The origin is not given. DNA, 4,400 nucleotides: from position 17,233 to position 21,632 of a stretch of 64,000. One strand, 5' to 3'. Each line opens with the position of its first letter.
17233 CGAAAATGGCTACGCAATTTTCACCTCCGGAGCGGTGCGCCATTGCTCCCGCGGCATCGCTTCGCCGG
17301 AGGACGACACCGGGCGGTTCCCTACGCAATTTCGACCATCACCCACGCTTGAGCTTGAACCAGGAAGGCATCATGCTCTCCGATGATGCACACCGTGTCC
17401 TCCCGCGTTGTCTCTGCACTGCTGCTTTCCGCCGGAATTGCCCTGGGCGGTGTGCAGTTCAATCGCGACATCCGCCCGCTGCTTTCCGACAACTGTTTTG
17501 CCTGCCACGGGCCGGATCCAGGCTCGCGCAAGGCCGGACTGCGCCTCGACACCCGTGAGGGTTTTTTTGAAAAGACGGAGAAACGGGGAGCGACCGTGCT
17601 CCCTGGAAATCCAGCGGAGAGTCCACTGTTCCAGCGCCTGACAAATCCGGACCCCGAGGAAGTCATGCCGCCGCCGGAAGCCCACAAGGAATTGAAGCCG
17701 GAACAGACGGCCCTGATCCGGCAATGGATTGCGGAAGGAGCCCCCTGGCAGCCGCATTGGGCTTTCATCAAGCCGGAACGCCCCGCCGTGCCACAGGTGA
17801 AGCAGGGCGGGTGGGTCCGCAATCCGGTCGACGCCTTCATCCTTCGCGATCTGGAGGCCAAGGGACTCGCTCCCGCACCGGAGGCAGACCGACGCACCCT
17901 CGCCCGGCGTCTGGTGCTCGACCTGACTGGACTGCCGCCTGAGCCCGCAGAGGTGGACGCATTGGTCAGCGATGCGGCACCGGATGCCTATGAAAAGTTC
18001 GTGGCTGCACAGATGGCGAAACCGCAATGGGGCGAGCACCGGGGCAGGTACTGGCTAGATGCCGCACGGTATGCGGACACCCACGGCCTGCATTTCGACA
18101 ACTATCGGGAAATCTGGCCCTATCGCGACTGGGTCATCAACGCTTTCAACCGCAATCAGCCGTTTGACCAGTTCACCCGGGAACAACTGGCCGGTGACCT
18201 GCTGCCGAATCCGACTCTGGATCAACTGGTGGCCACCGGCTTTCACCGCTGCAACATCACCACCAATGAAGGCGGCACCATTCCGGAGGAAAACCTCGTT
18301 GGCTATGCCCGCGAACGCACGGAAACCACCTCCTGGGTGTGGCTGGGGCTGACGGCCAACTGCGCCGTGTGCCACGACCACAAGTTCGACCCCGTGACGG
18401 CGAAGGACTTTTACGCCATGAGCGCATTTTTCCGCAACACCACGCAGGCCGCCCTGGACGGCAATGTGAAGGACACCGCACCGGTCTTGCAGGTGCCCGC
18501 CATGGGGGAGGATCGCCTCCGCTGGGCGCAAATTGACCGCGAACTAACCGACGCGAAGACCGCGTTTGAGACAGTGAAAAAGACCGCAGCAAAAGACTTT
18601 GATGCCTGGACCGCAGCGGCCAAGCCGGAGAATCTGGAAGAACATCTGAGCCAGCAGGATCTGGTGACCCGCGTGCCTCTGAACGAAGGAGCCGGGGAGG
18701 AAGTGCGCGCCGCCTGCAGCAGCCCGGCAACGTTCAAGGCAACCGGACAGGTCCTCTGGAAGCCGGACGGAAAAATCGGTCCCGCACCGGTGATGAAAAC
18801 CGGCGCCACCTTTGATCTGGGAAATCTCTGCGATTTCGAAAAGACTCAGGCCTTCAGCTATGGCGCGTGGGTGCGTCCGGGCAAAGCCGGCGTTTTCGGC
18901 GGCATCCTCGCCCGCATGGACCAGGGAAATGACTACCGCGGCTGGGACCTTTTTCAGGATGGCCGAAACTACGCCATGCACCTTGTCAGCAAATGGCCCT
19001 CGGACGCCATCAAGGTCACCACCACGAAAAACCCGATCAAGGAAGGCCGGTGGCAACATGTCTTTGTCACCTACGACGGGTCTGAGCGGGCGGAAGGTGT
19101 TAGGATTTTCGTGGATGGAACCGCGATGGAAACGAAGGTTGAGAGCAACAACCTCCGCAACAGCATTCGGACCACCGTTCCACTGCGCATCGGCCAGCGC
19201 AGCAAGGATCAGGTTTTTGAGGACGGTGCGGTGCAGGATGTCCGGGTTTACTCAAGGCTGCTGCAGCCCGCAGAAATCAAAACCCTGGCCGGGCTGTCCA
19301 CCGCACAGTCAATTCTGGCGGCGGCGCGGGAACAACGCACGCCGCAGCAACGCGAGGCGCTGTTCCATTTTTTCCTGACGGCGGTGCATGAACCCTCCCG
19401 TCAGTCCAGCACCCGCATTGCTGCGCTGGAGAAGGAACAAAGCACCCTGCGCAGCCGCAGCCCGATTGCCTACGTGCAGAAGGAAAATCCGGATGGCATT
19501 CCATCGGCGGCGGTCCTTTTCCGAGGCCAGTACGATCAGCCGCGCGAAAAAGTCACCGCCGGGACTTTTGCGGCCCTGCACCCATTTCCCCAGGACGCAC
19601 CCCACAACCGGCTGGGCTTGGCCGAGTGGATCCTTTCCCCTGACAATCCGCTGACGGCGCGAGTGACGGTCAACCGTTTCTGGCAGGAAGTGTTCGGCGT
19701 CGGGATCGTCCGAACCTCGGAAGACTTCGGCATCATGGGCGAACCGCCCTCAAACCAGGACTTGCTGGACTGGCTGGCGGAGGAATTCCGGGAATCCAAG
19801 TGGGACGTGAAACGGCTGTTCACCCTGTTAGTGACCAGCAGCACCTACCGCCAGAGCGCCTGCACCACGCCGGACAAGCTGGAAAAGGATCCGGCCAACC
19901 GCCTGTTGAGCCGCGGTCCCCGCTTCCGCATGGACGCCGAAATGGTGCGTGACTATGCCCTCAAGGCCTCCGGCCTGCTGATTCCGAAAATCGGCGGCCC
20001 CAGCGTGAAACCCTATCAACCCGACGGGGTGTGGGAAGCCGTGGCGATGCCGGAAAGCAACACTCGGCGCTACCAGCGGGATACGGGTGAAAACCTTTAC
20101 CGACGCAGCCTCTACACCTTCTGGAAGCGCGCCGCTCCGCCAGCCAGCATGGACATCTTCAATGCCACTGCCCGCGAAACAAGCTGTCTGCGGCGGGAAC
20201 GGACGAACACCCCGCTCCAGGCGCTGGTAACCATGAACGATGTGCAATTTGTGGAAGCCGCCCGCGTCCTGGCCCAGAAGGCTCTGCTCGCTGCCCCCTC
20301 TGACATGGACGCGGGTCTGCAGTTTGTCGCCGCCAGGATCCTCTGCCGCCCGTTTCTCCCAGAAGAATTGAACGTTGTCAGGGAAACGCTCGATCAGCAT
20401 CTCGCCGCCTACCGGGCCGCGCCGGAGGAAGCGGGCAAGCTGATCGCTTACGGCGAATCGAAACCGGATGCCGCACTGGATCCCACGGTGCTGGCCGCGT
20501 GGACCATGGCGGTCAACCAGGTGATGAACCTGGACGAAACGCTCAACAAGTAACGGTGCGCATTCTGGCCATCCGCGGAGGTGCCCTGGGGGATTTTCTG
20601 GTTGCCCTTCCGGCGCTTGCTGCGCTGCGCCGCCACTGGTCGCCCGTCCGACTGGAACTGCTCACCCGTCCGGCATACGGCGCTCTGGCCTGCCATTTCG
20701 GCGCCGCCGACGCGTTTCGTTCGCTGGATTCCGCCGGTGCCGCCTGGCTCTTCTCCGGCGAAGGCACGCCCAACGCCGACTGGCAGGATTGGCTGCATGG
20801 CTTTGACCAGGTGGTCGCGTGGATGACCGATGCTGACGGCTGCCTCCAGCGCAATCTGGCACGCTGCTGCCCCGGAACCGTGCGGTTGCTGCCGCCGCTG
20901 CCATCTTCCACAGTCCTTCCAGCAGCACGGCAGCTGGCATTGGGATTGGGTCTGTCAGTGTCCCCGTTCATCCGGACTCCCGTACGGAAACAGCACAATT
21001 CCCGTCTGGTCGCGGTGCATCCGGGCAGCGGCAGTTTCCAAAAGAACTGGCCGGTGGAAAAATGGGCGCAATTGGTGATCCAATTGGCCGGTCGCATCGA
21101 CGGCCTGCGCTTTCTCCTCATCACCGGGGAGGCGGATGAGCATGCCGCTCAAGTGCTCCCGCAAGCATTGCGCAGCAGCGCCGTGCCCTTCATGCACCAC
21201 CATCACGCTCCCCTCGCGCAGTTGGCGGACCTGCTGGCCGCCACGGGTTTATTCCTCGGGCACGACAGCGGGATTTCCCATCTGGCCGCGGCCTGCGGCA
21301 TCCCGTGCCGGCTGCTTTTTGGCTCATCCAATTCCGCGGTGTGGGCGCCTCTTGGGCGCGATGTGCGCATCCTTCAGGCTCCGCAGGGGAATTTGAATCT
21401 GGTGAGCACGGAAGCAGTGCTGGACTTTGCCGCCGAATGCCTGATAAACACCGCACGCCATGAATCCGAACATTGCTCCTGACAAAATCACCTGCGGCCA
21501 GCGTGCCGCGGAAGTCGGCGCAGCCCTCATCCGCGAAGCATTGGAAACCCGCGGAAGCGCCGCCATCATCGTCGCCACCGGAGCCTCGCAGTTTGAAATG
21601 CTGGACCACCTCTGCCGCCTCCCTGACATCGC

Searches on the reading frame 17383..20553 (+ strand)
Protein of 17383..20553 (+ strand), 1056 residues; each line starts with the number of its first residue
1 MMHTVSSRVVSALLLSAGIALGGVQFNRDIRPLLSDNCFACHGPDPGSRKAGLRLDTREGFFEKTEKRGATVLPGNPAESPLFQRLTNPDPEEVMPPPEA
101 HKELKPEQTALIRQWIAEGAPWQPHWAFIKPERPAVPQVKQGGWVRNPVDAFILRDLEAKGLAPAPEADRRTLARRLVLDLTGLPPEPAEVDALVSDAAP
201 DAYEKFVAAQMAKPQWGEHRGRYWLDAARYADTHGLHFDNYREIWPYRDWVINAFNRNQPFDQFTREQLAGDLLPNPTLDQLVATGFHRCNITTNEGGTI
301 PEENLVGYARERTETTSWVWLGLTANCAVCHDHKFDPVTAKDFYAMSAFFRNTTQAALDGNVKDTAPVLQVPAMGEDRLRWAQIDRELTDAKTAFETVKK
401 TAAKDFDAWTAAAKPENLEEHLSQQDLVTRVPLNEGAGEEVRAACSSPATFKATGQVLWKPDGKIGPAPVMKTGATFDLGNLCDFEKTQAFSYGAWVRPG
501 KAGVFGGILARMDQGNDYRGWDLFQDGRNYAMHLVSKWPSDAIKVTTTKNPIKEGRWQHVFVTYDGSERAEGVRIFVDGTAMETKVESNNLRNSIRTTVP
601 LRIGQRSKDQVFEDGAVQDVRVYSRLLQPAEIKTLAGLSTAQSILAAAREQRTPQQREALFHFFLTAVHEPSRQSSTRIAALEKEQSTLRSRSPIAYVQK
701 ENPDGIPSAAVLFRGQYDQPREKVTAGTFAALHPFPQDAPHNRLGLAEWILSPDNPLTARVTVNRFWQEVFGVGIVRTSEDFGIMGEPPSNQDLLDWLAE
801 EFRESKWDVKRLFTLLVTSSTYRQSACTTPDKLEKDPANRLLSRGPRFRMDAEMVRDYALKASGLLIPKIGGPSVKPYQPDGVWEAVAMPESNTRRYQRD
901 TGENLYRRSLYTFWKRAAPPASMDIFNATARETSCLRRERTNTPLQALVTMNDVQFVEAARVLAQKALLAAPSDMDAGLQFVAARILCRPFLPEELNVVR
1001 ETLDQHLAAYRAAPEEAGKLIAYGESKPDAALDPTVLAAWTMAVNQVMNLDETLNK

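Call 11: search_protein_families(library=pfam, proteins=[window:17383-20553:+], max_evalue=0.01)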
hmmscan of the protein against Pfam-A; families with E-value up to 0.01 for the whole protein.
window:17383-20553:+ (1056 aa): 6 families
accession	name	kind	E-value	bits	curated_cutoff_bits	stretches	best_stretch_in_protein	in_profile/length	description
PF07587.16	PSD1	-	2.7e-93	312.3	28.5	1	742-1002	1-243/244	Protein of unknown function (DUF1553)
PF07583.16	PSCyt2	-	1.2e-79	267.5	29.8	1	148-354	1-208/209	Protein of unknown function (DUF1549)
PF13385.13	Laminin_G_3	-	2.5e-23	83.3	27.6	1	484-633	13-151/151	Concanavalin A-like lectin/glucanases superfamily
PF07635.16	PSCyt1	-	8.4e-17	62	22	1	38-99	1-59/59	Planctomycete cytochrome C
PF00034.26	Cytochrom_C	-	0.0013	20.5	21.3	0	35-117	9-87/90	Cytochrome c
PF13442.11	Cytochrome_CBB3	-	0.0077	17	27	0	31-57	7-34/68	Cytochrome C oxidase, cbb3-type, subunit III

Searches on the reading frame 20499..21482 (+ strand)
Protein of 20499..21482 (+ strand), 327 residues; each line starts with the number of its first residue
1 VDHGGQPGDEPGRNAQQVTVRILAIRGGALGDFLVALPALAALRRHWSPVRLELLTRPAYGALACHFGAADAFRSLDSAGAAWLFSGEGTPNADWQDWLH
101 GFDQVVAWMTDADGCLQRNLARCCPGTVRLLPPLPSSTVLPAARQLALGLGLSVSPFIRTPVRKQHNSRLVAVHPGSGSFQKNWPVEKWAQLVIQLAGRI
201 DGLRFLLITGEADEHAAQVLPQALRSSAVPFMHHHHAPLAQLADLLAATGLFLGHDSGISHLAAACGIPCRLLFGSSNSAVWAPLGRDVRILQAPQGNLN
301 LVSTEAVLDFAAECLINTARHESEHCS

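Call 11: search_protein_families(library=pfam, proteins=[window:20499-21482:+], max_evalue=0.01)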
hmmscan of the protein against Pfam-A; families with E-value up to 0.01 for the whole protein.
window:20499-21482:+ (327 aa): 1 family
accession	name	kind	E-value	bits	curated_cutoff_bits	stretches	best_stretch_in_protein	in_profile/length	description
PF01075.23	Glyco_transf_9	-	3.6e-15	56.4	22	1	167-297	104-232/247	Glycosyltransferase family 9 (heptosyltransferase)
